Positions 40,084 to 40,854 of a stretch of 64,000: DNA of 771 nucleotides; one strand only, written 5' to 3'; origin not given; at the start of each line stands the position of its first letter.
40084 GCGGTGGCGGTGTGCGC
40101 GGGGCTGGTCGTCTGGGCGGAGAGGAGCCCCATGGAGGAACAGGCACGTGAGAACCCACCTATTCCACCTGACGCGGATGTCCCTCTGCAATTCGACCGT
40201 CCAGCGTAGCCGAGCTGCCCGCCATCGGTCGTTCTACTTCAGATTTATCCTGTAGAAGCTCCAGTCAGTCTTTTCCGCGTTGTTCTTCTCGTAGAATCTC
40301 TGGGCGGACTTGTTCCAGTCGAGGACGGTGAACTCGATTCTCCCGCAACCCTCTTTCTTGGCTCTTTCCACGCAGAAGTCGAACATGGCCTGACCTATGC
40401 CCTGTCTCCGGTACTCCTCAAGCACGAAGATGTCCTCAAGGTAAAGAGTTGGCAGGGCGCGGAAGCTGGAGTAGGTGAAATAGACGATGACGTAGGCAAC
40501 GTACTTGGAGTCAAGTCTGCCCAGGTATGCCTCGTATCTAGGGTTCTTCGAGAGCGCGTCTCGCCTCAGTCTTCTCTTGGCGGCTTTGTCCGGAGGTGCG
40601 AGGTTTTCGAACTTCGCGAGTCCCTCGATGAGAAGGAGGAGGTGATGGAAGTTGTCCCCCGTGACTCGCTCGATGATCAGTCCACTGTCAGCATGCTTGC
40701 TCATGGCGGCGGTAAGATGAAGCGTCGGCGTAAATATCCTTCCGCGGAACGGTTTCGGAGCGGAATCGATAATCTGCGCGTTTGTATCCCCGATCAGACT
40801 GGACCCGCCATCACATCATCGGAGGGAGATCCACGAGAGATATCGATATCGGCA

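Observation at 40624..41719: Duplicated GNAT promoter plus 5' coding segment with apparent promoter capture by an inserted gene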

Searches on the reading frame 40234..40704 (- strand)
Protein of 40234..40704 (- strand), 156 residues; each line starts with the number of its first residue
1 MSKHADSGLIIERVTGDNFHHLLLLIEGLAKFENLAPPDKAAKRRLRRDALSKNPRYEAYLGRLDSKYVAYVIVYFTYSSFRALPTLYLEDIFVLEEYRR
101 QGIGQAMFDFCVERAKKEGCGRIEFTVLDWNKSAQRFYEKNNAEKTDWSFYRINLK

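Call 9: search_protein_families(library=pfam, proteins=[window:40234-40704:-], max_evalue=0.01)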
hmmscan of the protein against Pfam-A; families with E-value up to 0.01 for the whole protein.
window:40234-40704:- (156 aa): 5 families
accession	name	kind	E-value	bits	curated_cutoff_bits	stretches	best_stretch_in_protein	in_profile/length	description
PF00583.31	Acetyltransf_1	-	6.3e-19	68.8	20.7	1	45-140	22-113/116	Acetyltransferase (GNAT) family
PF13508.13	Acetyltransf_7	-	1.3e-12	48.3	27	1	61-141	7-80/84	Acetyltransferase (GNAT) domain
PF13673.13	Acetyltransf_10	-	1.3e-08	35.3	23.6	1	88-140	53-104/128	Acetyltransferase (GNAT) domain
PF14542.12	Acetyltransf_CG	-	0.00087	19.8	30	1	57-119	2-57/80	GCN5-related N-acetyl-transferase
PF13480.13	Acetyltransf_6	-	0.0014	19.3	22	1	52-126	67-135/143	Acetyltransferase (GNAT) domain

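Call 10: find_encoding_contigs(protein=window:40234-40704:-, flank=10000, max_places=10)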
Protein window:40234-40704:- (156 aa): 4 contigs read that carry it; 4 places shown.
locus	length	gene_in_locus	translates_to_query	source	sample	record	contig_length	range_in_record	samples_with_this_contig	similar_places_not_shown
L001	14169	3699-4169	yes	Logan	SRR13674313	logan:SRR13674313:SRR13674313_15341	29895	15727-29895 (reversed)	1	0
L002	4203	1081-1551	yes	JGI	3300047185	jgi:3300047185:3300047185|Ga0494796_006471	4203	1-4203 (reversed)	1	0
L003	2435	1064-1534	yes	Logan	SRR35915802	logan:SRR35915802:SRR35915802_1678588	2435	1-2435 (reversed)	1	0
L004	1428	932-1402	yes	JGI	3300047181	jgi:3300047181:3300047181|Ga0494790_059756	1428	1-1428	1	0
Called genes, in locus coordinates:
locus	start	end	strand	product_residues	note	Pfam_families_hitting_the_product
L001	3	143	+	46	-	?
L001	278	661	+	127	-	-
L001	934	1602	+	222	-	PF01909:NTP_transf_2, PF18765:Polbeta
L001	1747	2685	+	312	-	PF02661:Fic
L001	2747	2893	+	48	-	-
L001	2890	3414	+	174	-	-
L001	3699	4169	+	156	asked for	PF00583:Acetyltransf_1, PF13673:Acetyltransf_10, PF13508:Acetyltransf_7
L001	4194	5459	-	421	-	PF00999:Na_H_Exchanger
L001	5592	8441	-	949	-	-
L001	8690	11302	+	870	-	PF18998:Flg_new_2 (faint)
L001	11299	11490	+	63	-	-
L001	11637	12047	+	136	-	-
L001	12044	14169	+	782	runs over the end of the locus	PF05048:NosD, PF13229:Beta_helix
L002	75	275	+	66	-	-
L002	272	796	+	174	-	-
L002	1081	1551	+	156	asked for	PF00583:Acetyltransf_1, PF13673:Acetyltransf_10, PF13508:Acetyltransf_7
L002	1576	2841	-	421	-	PF00999:Na_H_Exchanger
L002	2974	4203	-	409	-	?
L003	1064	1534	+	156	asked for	PF00583:Acetyltransf_1, PF13673:Acetyltransf_10, PF13508:Acetyltransf_7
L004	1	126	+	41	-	?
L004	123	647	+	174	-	-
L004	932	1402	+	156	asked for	PF00583:Acetyltransf_1, PF13673:Acetyltransf_10, PF13508:Acetyltransf_7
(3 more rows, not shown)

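Call 13: find_homologous_proteins(query=window:40234-40704:-, max_evalue=1e-20)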
Query window:40234-40704:- (156 aa): 921 proteins with E <= 1e-20 among 978 candidates; the best 120 are listed.
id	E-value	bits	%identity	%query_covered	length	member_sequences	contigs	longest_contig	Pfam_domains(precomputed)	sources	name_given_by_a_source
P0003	3.6e-100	350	100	100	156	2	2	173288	PF13673.14,PF13508.14,PF00583.32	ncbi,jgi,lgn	jgi:GNAT superfamily N-acetyltransferase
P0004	8.3e-91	320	93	100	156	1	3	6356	PF13673.14,PF13508.14,PF00583.32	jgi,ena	-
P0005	7.5e-90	317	92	100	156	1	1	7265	PF13673.14,PF13508.14,PF00583.32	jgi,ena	-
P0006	1.2e-89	316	92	100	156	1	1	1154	PF13673.14,PF13508.14,PF00583.32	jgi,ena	-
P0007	4.3e-87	308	90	100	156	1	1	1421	PF13673.14,PF13508.14,PF00583.32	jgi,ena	-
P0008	1.3e-85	303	86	100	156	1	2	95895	PF13673.14,PF13508.14,PF00583.32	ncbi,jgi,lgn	jgi:GNAT superfamily N-acetyltransferase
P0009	3.6e-85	302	87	100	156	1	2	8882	PF13673.14,PF13508.14,PF00583.32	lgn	-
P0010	1.6e-84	300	86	100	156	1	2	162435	PF13673.14,PF13508.14,PF00583.32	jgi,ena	-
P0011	2.7e-84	299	87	100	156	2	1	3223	PF13673.14,PF13508.14,PF00583.32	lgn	-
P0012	2.9e-84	299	87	100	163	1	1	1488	PF13673.14,PF13508.14,PF00583.32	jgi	jgi:GNAT superfamily N-acetyltransferase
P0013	8.5e-83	294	83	100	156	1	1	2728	PF13673.14,PF13508.14,PF00583.32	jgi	-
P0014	2.9e-82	292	83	100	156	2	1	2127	PF13673.14,PF13508.14,PF00583.32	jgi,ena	-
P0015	4.5e-79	282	83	100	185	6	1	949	PF13673.14,PF13508.14,PF00583.32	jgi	-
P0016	2.4e-77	276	79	100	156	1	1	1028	PF13673.14,PF13508.14,PF00583.32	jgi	jgi:GNAT superfamily N-acetyltransferase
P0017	2.9e-77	276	81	100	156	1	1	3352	PF13673.14,PF13508.14,PF00583.32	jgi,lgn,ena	-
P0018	9.8e-77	274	78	100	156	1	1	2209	PF13673.14,PF13508.14,PF00583.32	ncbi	-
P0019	3.3e-74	266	77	100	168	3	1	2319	PF13673.14,PF13508.14,PF00583.32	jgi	-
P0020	4.2e-71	256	74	100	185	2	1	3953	PF13508.14,PF00583.32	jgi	-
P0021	2.5e-70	253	73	100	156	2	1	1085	PF13673.14,PF13508.14,PF00583.32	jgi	-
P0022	3.1e-69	250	73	100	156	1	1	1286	PF13673.14,PF13508.14,PF00583.32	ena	-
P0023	2.0e-68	247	71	100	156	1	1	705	PF13673.14,PF13508.14,PF00583.32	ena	-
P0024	9.2e-62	226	65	99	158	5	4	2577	PF13673.14,PF13508.14,PF00583.32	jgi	jgi:GNAT superfamily N-acetyltransferase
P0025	6.4e-61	223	63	98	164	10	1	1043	PF13508.14,PF00583.32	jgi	jgi:GNAT superfamily N-acetyltransferase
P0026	1.1e-59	219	64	99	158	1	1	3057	PF13673.14,PF13508.14,PF00583.32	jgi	jgi:GNAT superfamily N-acetyltransferase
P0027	1.4e-59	219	66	97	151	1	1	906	PF13673.14,PF13508.14,PF00583.32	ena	-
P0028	1.6e-59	218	65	96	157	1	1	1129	PF13673.14,PF13508.14,PF00583.32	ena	-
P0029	2.1e-59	218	63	98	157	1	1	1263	PF13673.14,PF13508.14,PF00583.32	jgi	jgi:GNAT superfamily N-acetyltransferase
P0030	8.2e-59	216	63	96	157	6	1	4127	PF13673.14,PF13508.14,PF00583.32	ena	-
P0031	9.3e-59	216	67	94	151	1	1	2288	PF13673.14,PF13508.14,PF00583.32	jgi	jgi:GNAT superfamily N-acetyltransferase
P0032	1.7e-58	215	65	96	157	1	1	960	PF13673.14,PF13508.14,PF00583.32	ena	-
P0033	2.0e-58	215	64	97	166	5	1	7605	PF13673.14,PF13508.14,PF00583.32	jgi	jgi:ribosomal protein S18 acetylase RimI-like enzyme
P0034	3.5e-58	214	63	98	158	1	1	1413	PF13673.14,PF13508.14,PF00583.32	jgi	jgi:GNAT superfamily N-acetyltransferase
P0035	3.6e-58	214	64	93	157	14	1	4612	PF13673.14,PF13508.14,PF00583.32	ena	-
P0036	3.6e-58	214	63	96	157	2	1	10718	PF13673.14,PF13508.14,PF00583.32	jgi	jgi:GNAT superfamily N-acetyltransferase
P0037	4.9e-58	214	65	92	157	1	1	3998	PF13673.14,PF13508.14,PF00583.32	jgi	jgi:GNAT superfamily N-acetyltransferase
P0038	5.0e-58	214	64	96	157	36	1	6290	PF13673.14,PF13508.14,PF00583.32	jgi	jgi:GNAT superfamily N-acetyltransferase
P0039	5.5e-58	213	64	95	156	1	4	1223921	PF13673.14,PF13508.14,PF00583.32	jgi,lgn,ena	-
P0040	7.2e-58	213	63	100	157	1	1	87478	PF13673.14,PF13508.14,PF00583.32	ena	-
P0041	7.6e-58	213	62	97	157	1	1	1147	PF13673.14,PF13508.14,PF00583.32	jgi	jgi:ribosomal protein S18 acetylase RimI-like enzyme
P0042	9.4e-58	213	65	93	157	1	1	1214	PF13673.14,PF13508.14,PF00583.32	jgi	-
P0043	1.0e-57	213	64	93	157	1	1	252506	PF13673.14,PF13508.14,PF00583.32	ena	-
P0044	1.3e-57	212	65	92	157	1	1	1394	PF13673.14,PF13508.14,PF00583.32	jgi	jgi:GNAT superfamily N-acetyltransferase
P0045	1.4e-57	212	63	96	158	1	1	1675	PF13673.14,PF13508.14,PF00583.32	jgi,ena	-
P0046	1.5e-57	212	61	98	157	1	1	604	PF13673.14,PF13508.14,PF00583.32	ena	-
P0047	1.5e-57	212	62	100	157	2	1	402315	PF13673.14,PF13508.14,PF00583.32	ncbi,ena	-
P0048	1.5e-57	212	64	94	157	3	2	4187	PF13673.14,PF13508.14,PF00583.32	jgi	jgi:GNAT superfamily N-acetyltransferase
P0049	1.6e-57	212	66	93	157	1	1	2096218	PF13673.14,PF13508.14,PF00583.32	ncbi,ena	-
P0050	1.7e-57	212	62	96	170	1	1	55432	PF13673.14,PF13508.14,PF00583.32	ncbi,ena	-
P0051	2.1e-57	212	63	98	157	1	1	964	PF13673.14,PF13508.14,PF00583.32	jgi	jgi:GNAT superfamily N-acetyltransferase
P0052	2.6e-57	211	63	96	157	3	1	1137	PF13673.14,PF13508.14,PF00583.32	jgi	jgi:GNAT superfamily N-acetyltransferase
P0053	2.7e-57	211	64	98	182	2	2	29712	PF13673.14,PF13508.14,PF00583.32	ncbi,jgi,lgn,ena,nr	ncbi:MAG TPA: GNAT family N-acetyltransferase [Candidatus Limnocylindrales bacterium]|nr:GNAT family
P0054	2.7e-57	211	64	93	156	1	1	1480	PF13673.14,PF13508.14,PF00583.32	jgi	jgi:GNAT superfamily N-acetyltransferase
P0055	2.8e-57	211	64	93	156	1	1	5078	PF13673.14,PF13508.14,PF00583.32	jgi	jgi:GNAT superfamily N-acetyltransferase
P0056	3.8e-57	211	61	95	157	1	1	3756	PF13673.14,PF13508.14,PF00583.32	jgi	jgi:GNAT superfamily N-acetyltransferase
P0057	4.1e-57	211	64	93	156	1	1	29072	PF13673.14,PF13508.14,PF00583.32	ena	-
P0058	4.5e-57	210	60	99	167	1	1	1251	PF13508.14,PF00583.32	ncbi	-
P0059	5.2e-57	210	63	95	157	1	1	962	PF13673.14,PF13508.14,PF00583.32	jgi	jgi:GNAT superfamily N-acetyltransferase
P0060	5.3e-57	210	65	92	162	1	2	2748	PF13673.14,PF13508.14,PF00583.32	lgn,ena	-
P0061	5.9e-57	210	65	93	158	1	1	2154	PF13673.14,PF13508.14,PF00583.32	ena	-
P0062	6.0e-57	210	62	98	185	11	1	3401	PF13673.14,PF13508.14,PF00583.32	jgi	jgi:GNAT superfamily N-acetyltransferase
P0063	6.1e-57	210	61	99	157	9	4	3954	PF13673.14,PF13508.14,PF00583.32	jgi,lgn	jgi:GNAT superfamily N-acetyltransferase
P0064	6.3e-57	210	62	93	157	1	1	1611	PF13673.14,PF13508.14,PF00583.32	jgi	jgi:GNAT superfamily N-acetyltransferase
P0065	6.4e-57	210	64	93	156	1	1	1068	PF13673.14,PF13508.14,PF00583.32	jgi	-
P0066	7.4e-57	210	63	96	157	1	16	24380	PF13673.14,PF13508.14,PF00583.32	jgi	jgi:GNAT superfamily N-acetyltransferase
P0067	7.8e-57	210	62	98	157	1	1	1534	PF13673.14,PF13508.14,PF00583.32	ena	-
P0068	8.0e-57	210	59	98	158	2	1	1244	PF13673.14,PF13508.14,PF00583.32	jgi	jgi:GNAT superfamily N-acetyltransferase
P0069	8.4e-57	210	62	98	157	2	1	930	PF13673.14,PF13508.14,PF00583.32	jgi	jgi:GNAT superfamily N-acetyltransferase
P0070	8.7e-57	210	61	98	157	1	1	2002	PF13673.14,PF13508.14,PF00583.32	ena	-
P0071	1.1e-56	209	63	97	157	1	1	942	PF13673.14,PF13508.14,PF00583.32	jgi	jgi:GNAT superfamily N-acetyltransferase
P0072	1.1e-56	209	61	96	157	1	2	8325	PF13673.14,PF13508.14,PF00583.32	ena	-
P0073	1.1e-56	209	61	98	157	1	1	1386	PF13673.14,PF13508.14,PF00583.32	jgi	jgi:GNAT superfamily N-acetyltransferase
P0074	1.1e-56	209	61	95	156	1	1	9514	PF13673.14,PF13508.14,PF00583.32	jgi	jgi:GNAT superfamily N-acetyltransferase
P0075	1.2e-56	209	61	98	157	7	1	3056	PF13673.14,PF13508.14,PF00583.32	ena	-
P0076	1.2e-56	209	63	93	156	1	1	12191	PF13673.14,PF13508.14,PF00583.32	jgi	jgi:GNAT superfamily N-acetyltransferase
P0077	1.2e-56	209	63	95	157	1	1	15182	PF13673.14,PF13508.14,PF00583.32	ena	-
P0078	1.4e-56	209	63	94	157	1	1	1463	PF13673.14,PF13508.14,PF00583.32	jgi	jgi:GNAT superfamily N-acetyltransferase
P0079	1.5e-56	209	64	92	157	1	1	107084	PF13673.14,PF13508.14,PF00583.32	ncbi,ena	-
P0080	1.5e-56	209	63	93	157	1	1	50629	PF13673.14,PF13508.14,PF00583.32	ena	-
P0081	1.6e-56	209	62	98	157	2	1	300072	PF13673.14,PF13508.14,PF00583.32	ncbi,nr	ncbi:MAG: GNAT family N-acetyltransferase [Candidatus Bathyarchaeota archaeon]|nr:GNAT family N-acet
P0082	1.6e-56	209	63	93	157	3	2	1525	PF13673.14,PF13508.14,PF00583.32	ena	-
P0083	1.6e-56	209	62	96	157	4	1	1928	PF13673.14,PF13508.14,PF00583.32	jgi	jgi:GNAT superfamily N-acetyltransferase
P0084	1.6e-56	209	61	95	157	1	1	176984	PF13673.14,PF13508.14,PF00583.32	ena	-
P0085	1.7e-56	209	64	93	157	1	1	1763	PF13673.14,PF13508.14,PF00583.32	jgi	jgi:GNAT superfamily N-acetyltransferase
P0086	1.8e-56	209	63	95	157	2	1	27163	PF13673.14,PF13508.14,PF00583.32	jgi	jgi:GNAT superfamily N-acetyltransferase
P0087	1.8e-56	208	63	93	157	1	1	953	PF13673.14,PF13508.14,PF00583.32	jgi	jgi:GNAT superfamily N-acetyltransferase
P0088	2.3e-56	208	60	98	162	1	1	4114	PF13673.14,PF13508.14,PF00583.32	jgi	jgi:GNAT superfamily N-acetyltransferase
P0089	2.4e-56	208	61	98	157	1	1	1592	PF13673.14,PF13508.14,PF00583.32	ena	-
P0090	2.4e-56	208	62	98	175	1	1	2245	PF13673.14,PF13508.14,PF00583.32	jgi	jgi:GNAT superfamily N-acetyltransferase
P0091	2.4e-56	208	64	92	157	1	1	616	PF13673.14,PF13508.14,PF00583.32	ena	-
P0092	2.6e-56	208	62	96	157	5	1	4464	PF13673.14,PF13508.14,PF00583.32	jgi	jgi:GNAT superfamily N-acetyltransferase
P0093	2.7e-56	208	64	95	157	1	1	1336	PF13673.14,PF13508.14,PF00583.32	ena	-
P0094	2.7e-56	208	62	96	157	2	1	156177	PF13673.14,PF13508.14,PF00583.32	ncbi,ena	-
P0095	2.8e-56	208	61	98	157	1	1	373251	PF13673.14,PF13508.14,PF00583.32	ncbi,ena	-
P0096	2.8e-56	208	60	98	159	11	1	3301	PF13673.14,PF13508.14,PF00583.32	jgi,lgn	jgi:ribosomal protein S18 acetylase RimI-like enzyme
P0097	3.0e-56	208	63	93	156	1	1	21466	PF13673.14,PF13508.14,PF00583.32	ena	-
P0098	3.2e-56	208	64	95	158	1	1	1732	PF13673.14,PF13508.14,PF00583.32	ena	-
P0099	3.3e-56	208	62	98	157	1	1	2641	PF13673.14,PF13508.14,PF00583.32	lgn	-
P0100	3.6e-56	208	62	96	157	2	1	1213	PF13673.14,PF13508.14,PF00583.32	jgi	-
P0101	3.6e-56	208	62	95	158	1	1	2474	PF13673.14,PF13508.14,PF00583.32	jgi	jgi:GNAT superfamily N-acetyltransferase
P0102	3.7e-56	207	58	97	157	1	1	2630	PF13673.14,PF13508.14,PF00583.32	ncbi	-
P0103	4.9e-56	207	59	98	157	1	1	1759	PF13673.14,PF13508.14,PF00583.32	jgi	jgi:GNAT superfamily N-acetyltransferase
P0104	5.1e-56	207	62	95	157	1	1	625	PF13673.14,PF13508.14,PF00583.32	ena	-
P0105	5.4e-56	207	63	93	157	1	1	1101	PF13673.14,PF13508.14,PF00583.32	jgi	jgi:GNAT superfamily N-acetyltransferase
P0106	5.7e-56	207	61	95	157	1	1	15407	PF13673.14,PF13508.14,PF00583.32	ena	-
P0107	5.8e-56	207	62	97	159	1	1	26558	PF13508.14,PF00583.32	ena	-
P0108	6.5e-56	207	63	93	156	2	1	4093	PF13673.14,PF13508.14,PF00583.32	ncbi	-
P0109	6.6e-56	207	61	93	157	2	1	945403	PF13673.14,PF13508.14,PF00583.32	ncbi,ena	-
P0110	7.1e-56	207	62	97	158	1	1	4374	PF13673.14,PF13508.14,PF00583.32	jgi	jgi:GNAT superfamily N-acetyltransferase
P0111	7.1e-56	207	60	97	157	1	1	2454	PF13673.14,PF13508.14,PF00583.32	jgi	jgi:GNAT superfamily N-acetyltransferase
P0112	7.3e-56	207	63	93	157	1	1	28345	PF13673.14,PF13508.14,PF00583.32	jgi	jgi:GNAT superfamily N-acetyltransferase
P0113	7.5e-56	206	61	93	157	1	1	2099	PF13673.14,PF13508.14,PF00583.32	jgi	jgi:GNAT superfamily N-acetyltransferase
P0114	7.7e-56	206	62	96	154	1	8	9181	PF13673.14,PF13508.14,PF00583.32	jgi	jgi:GNAT superfamily N-acetyltransferase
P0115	7.9e-56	206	61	95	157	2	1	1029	PF13673.14,PF13508.14,PF00583.32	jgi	jgi:GNAT superfamily N-acetyltransferase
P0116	8.1e-56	206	61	95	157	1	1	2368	PF13673.14,PF13508.14,PF00583.32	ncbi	ncbi:MAG TPA: GNAT family N-acetyltransferase [Candidatus Bathyarchaeia archaeon]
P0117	8.2e-56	206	60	95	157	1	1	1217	PF13673.14,PF13508.14,PF00583.32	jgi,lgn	jgi:GNAT superfamily N-acetyltransferase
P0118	8.4e-56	206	62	98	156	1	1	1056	PF13673.14,PF13508.14,PF00583.32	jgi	jgi:GNAT superfamily N-acetyltransferase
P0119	8.6e-56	206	62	95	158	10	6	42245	PF13673.14,PF13508.14,PF00583.32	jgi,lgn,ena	jgi:GNAT superfamily N-acetyltransferase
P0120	9.4e-56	206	63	95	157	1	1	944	PF13673.14,PF13508.14,PF00583.32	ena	-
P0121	1.0e-55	206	62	98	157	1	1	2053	PF13673.14,PF13508.14,PF00583.32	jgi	jgi:GNAT superfamily N-acetyltransferase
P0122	1.1e-55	206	62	93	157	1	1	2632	PF13673.14,PF13508.14,PF00583.32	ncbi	-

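Call 14: find_encoding_contigs(protein=P0004, flank=8000, max_places=4)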
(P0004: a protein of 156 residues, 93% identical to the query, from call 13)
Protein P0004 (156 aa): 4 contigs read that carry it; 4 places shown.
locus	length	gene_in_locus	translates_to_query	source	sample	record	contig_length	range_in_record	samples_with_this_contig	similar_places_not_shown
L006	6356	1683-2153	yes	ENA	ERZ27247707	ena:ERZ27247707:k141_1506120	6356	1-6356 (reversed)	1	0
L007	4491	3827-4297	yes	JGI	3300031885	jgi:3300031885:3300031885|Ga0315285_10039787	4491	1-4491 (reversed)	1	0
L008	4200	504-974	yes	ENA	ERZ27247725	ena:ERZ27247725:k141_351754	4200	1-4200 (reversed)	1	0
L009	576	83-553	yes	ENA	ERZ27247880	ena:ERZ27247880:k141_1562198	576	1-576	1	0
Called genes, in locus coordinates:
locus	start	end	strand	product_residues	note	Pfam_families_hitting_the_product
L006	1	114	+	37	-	?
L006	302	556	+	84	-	PF24434:DUF7557 (weak)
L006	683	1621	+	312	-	PF02661:Fic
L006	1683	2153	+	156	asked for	PF00583:Acetyltransf_1, PF13673:Acetyltransf_10, PF13508:Acetyltransf_7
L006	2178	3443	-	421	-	PF00999:Na_H_Exchanger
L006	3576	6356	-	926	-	?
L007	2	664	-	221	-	?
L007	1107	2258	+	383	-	PF13784:Fic_N, PF02661:Fic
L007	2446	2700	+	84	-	PF24434:DUF7557 (weak)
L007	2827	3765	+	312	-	PF02661:Fic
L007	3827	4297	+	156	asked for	PF00583:Acetyltransf_1, PF13673:Acetyltransf_10, PF13508:Acetyltransf_7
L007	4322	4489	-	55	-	?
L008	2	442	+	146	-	?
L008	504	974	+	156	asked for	PF00583:Acetyltransf_1, PF13673:Acetyltransf_10, PF13508:Acetyltransf_7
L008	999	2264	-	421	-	PF00999:Na_H_Exchanger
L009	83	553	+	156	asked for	PF00583:Acetyltransf_1, PF13673:Acetyltransf_10, PF13508:Acetyltransf_7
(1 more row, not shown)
